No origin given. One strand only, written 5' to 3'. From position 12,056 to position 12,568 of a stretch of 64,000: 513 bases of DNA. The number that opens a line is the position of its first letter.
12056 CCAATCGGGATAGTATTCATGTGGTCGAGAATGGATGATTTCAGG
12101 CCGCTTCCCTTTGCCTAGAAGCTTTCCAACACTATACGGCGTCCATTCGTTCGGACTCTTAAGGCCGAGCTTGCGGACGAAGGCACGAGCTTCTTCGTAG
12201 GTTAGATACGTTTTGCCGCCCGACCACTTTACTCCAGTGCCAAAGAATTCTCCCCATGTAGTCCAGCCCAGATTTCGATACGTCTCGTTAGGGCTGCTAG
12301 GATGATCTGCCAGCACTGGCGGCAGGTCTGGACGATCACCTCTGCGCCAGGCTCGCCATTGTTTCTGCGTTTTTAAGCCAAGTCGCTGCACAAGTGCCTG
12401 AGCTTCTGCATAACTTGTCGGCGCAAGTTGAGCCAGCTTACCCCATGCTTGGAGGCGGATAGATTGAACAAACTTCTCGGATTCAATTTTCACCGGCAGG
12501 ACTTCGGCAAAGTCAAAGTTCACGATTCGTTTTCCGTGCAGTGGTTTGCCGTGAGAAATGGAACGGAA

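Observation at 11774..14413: Single-polypeptide Mrr-nuclease + DEAH helicase with a triple W-rich C-terminal repeat module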

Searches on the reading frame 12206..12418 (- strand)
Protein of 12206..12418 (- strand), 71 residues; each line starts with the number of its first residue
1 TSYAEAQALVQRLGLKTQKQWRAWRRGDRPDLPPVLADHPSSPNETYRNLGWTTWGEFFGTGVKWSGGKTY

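Call 26: find_homologous_proteins(query=A1, max_evalue=0.001)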
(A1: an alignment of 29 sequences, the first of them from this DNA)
Query A1 (29 sequences) (71 aa, profile of the alignment): 136 proteins with E <= 0.001 among 398 candidates; the best 120 are listed.
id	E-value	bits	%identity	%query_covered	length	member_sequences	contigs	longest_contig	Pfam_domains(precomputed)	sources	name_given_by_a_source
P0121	3.2e-47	176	40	85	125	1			-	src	-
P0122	7.0e-42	159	30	80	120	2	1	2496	-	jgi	-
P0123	2.1e-41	157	33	82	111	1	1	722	-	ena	-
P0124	6.4e-41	156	36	86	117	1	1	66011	PF14882.12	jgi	jgi:hypothetical protein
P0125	8.9e-41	155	35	85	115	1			PF14882.12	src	-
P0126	5.8e-40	153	39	97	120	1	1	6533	-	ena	-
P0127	5.9e-37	143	44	66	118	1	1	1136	-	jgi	jgi:hypothetical protein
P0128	1.0e-36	142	31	87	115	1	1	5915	-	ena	-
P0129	9.3e-36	139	37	76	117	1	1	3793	PF14882.12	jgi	jgi:hypothetical protein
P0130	1.5e-35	138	42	76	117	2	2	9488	-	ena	-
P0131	2.4e-35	138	40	80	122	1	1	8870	-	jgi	jgi:hypothetical protein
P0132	3.2e-35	137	43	87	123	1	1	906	-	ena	-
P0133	4.0e-35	137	42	70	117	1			-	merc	-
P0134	1.0e-34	136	45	86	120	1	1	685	-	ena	-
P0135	1.3e-34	135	31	97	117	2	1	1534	-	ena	-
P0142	5.4e-33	130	33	86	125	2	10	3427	PF14882.12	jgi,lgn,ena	jgi:hypothetical protein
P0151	1.5e-31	126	40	85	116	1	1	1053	PF14882.12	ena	-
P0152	2.8e-31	125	23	66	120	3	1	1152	PF14882.12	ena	-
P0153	6.5e-31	124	23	66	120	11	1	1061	PF14882.12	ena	-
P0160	9.5e-30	120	34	87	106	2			PF14882.12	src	-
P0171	3.8e-27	112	26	86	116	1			PF14882.12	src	-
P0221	3.7e-18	83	31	85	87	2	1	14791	PF14882.12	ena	-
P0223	2.0e-17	80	-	-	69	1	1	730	PF14882.12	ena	-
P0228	1.6e-16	78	-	-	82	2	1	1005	PF14882.12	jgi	jgi:hypothetical protein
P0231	3.3e-16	76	30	97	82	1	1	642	PF14882.12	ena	-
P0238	1.8e-14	71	37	85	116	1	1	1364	PF14882.12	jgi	jgi:hypothetical protein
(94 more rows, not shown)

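Call 34: search_protein_representatives(alignment_id=A1)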
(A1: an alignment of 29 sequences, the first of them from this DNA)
Query: 29 sequences, 71 profile positions. Proteins with E-value up to 0.001 (for the whole library): 7695; up to 1e-10: 5143; up to 1e-30: 2030. The best 150 are listed.
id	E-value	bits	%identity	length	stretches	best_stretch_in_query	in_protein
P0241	0.0e+00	1029.8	-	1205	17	1-66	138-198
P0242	3.4e-268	882.2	-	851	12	1-71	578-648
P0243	7.1e-264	868.3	-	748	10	1-71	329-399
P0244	9.2e-237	781.5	-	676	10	1-61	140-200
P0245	1.4e-234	774.5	-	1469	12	1-70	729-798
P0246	1.1e-230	762.0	-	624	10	2-64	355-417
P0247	1.9e-230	761.2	-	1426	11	1-61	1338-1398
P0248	4.2e-229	756.9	-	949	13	1-71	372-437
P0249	3.0e-227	751.0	-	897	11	1-71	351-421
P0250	1.5e-226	748.7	-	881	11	1-67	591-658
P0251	2.4e-226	748.1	-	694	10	2-69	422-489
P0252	1.4e-224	742.4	-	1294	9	1-70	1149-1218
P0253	1.6e-220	729.4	-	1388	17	2-68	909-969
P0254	3.4e-219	725.2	-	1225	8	2-71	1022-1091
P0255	2.6e-210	696.7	-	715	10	1-64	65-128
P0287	1.1e-162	544.1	-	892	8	2-65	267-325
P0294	9.8e-158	528.3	-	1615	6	2-70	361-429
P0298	4.0e-154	516.7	-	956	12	1-68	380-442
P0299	7.4e-154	515.9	-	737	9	1-71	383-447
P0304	3.2e-151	507.4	-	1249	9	2-68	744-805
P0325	2.7e-141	475.6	-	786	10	2-71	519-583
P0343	9.5e-130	438.6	-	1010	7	2-64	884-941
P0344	9.5e-130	438.6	-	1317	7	1-71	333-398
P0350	4.6e-128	433.2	-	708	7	1-71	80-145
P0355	5.0e-127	429.9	-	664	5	1-70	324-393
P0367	2.4e-124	421.3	-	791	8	2-71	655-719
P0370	2.9e-123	417.9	-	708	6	1-68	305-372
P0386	2.3e-118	402.1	-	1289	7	2-71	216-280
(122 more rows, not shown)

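Call 39: search_protein_families(library=pfam, proteins=[P0294, P0344, P0386, P0304, P0343, P0355, P0370, P0367, P0350], max_evalue=0.001)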
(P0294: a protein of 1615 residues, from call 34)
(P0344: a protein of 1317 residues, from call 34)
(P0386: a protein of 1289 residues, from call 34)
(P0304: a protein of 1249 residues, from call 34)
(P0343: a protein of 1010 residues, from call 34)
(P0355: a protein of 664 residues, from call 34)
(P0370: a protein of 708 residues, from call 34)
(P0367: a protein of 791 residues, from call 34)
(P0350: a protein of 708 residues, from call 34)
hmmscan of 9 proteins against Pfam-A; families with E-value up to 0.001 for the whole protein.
P0294 (1615 aa): 3 families
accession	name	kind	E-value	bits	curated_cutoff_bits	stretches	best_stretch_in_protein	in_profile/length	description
PF13009.11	Integrase_2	-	2.9e-15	56.6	25.4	1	887-1076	101-300/327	Putative integrase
PF19531.4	DUF6058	-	2.8e-05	24.7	25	0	222-256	24-60/126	Family of unknown function (DUF6058)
PF14882.11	INT_rpt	-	7.4e-05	23.4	26.5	0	255-277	11-32/55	Integrase repeat unit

P0344 (1317 aa): 6 families
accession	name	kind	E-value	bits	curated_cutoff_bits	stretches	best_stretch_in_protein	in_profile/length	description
PF05148.21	Methyltransf_8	-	6.6e-35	121.4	27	1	1125-1308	3-188/219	Hypothetical methyltransferase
PF14882.11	INT_rpt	-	7.8e-11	42.5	26.5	0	95-126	1-32/55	Integrase repeat unit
PF04851.21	ResIII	-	3e-08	34.2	22.5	1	680-834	22-162/164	Type III restriction enzyme, res subunit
PF00271.37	Helicase_C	-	1.1e-06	29.4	23.5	1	933-1027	16-110/110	Helicase conserved C-terminal domain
PF08241.18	Methyltransf_11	-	1.7e-05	25.8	21.2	1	1226-1274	45-94/95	Methyltransferase domain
PF13649.12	Methyltransf_25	-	0.00017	22.6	27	0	1226-1269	49-95/97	Methyltransferase domain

P0386 (1289 aa): 5 families
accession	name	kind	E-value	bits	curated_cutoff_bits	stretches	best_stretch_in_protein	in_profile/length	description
PF05148.21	Methyltransf_8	-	1.1e-44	153.3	27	1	1074-1282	8-209/219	Hypothetical methyltransferase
PF04851.21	ResIII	-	9.5e-07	29.3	22.5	1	628-783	21-162/164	Type III restriction enzyme, res subunit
PF00271.37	Helicase_C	-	2.5e-06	28.1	23.5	1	883-978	13-110/110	Helicase conserved C-terminal domain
PF08241.18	Methyltransf_11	-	5.4e-05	24.2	21.2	1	1147-1224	3-95/95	Methyltransferase domain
PF00270.35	DEAD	-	0.00024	21.3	26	0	731-789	115-165/167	DEAD/DEAH box helicase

P0304 (1249 aa): 3 families
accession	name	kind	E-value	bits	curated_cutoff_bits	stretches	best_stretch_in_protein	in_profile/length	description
PF14882.11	INT_rpt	-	5.1e-13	49.5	26.5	0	1111-1143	12-46/55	Integrase repeat unit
PF00271.37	Helicase_C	-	0.00014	22.5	23.5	1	417-479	48-108/110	Helicase conserved C-terminal domain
PF04851.21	ResIII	-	0.00066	20.1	22.5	0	110-269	4-141/164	Type III restriction enzyme, res subunit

P0343 (1010 aa): 5 families
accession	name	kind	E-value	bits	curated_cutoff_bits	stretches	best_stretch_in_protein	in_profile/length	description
PF00270.35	DEAD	-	2.7e-13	50.4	26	1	38-208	3-160/167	DEAD/DEAH box helicase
PF04851.21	ResIII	-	1.8e-12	47.9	22.5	1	33-208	2-162/164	Type III restriction enzyme, res subunit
PF08411.15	Exonuc_X-T_C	-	1.6e-06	27.9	27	0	635-658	201-224/269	Exonuclease C-terminal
PF14882.11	INT_rpt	-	3.3e-05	24.5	26.5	0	663-694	11-43/55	Integrase repeat unit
PF24024.1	DUF7336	-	0.00014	22.1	25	0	625-653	16-45/60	Domain of unknown function (DUF7336)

P0355 (664 aa): 2 families
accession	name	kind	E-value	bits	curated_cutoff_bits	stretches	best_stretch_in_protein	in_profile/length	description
PF18953.6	SAP_new25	-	3.6e-12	46.2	26.3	0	282-318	9-45/51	SAP domain-containing new25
PF02037.33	SAP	-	7.8e-11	41.8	23.9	1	182-207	4-29/37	SAP domain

P0370 (708 aa): 2 families
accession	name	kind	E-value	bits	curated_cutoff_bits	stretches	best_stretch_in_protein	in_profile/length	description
PF14311.12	DUF4379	-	6e-06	26.8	24.5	0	195-228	22-55/56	Probable Treble clef zinc finger domain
PF08411.15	Exonuc_X-T_C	-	1.8e-05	24.4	27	0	645-677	196-228/269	Exonuclease C-terminal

P0367 (791 aa): 1 family
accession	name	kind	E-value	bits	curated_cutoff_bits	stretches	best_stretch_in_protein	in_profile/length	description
PF14882.11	INT_rpt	-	3.9e-14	53.1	26.5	0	489-513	10-33/55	Integrase repeat unit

P0350 (708 aa): 1 family
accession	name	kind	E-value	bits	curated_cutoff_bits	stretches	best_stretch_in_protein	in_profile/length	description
PF14882.11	INT_rpt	-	1.1e-08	35.6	26.5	0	177-199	10-32/55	Integrase repeat unit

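Call 66: search_solved_structures(query=A1, max_evalue=10, show_alignments=3)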
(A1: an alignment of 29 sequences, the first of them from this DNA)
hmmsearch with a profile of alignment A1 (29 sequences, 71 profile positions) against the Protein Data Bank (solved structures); distinct sequences matched with E-value up to 10: 5.
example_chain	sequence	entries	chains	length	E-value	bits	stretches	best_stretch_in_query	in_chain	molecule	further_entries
9dbd_A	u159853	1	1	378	0.012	18.6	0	4-27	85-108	Tet4 Variant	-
9dbf_A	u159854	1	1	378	0.012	18.6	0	4-27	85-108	Tet4 Variant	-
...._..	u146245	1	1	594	0.21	14.6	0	15-42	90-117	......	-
7ct6_A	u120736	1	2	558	0.94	12.5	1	5-49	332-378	Glyoxylate carboligase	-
5gmk_H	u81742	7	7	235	8.9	9.4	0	7-48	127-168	Pre-mRNA-splicing factor ISY1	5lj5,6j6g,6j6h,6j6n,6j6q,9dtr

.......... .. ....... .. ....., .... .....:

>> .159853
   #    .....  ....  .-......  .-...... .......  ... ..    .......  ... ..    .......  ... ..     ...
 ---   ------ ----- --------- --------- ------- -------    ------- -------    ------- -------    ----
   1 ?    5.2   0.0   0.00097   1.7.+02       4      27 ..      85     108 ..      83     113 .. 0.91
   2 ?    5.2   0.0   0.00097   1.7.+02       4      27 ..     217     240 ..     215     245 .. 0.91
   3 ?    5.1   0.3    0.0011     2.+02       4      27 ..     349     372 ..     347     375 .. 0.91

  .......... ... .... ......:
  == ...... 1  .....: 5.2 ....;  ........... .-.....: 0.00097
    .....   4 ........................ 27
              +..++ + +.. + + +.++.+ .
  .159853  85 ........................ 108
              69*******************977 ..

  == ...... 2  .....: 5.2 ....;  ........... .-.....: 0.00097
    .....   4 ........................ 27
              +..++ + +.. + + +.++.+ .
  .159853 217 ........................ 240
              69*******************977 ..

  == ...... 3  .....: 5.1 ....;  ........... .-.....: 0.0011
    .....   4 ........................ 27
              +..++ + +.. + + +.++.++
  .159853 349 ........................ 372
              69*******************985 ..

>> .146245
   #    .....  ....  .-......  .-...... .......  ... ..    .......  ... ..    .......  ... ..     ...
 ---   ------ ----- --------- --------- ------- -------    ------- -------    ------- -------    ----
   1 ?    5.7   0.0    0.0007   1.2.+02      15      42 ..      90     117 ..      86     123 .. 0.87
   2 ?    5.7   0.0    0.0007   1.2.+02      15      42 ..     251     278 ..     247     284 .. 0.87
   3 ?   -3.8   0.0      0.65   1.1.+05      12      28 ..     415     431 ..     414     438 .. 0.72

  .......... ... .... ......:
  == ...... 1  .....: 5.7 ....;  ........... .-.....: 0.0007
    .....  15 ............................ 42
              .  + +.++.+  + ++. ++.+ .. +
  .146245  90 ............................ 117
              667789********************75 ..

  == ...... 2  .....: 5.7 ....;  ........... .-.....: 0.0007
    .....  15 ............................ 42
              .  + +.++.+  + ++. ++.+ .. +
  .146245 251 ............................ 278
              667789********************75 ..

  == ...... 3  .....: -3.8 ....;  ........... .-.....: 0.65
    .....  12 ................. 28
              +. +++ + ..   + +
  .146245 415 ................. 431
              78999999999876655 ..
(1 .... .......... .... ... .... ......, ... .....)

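Call 67: search_protein_families(library=pfam, alignment_id=A1, max_evalue=1)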
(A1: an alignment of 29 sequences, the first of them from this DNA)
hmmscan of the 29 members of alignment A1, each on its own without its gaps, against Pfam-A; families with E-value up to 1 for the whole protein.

A. member 1, seq(71 aa): 0 families

B. families by the number of members that match (of 29 scanned): 5 families
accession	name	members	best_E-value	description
PF14882.11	INT_rpt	15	0.0036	Integrase repeat unit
PF08411.15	Exonuc_X-T_C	3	0.033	Exonuclease C-terminal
PF12441.14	CopG_antitoxin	1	0.023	CopG antitoxin of type II toxin-antitoxin system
PF18505.6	DUF5619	1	0.21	Domain of unknown function (DUF5619)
PF22412.1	TerS_C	1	0.31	Phage G20C small terminase C-terminal domain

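Call 76: search_protein_families(library=pfam, proteins=[P0241, P0253, P0248, P0287, P0298, P0299, P0325], max_evalue=0.001)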
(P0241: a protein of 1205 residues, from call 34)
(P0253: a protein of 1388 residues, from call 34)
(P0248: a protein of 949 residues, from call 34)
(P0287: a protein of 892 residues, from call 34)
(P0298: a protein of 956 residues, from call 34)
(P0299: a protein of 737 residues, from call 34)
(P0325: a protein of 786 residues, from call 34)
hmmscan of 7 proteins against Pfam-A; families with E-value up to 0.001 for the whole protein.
P0241 (1205 aa): 2 families
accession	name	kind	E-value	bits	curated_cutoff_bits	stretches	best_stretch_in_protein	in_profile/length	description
PF14882.11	INT_rpt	-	6.5e-17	62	26.5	0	493-516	10-32/55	Integrase repeat unit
PF13826.12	Monooxy_af470-like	-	1.7e-06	28.8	25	0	632-694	36-92/118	Monooxygenase af470-like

P0253 (1388 aa): 0 families

P0248 (949 aa): 2 families
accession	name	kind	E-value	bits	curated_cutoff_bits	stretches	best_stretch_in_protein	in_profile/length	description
PF14882.11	INT_rpt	-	3.2e-09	37.3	26.5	0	585-619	1-35/55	Integrase repeat unit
PF24325.1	DUF7495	-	0.00032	21.4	27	0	622-677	7-61/109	Domain of unknown function (DUF7495)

P0287 (892 aa): 0 families

P0298 (956 aa): 0 families

P0299 (737 aa): 1 family
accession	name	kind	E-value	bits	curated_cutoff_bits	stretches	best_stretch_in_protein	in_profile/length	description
PF14882.11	INT_rpt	-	4.7e-29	100.8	26.5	0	532-563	1-32/55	Integrase repeat unit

P0325 (786 aa): 2 families
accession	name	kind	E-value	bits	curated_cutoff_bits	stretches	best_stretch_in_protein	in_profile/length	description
PF18741.7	MTES_1575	-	3.1e-06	27.6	38.2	1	400-449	23-78/96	REase_MTES_1575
PF04480.18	DUF559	-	0.0008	19.7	20.6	0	404-449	46-90/109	Protein of unknown function (DUF559)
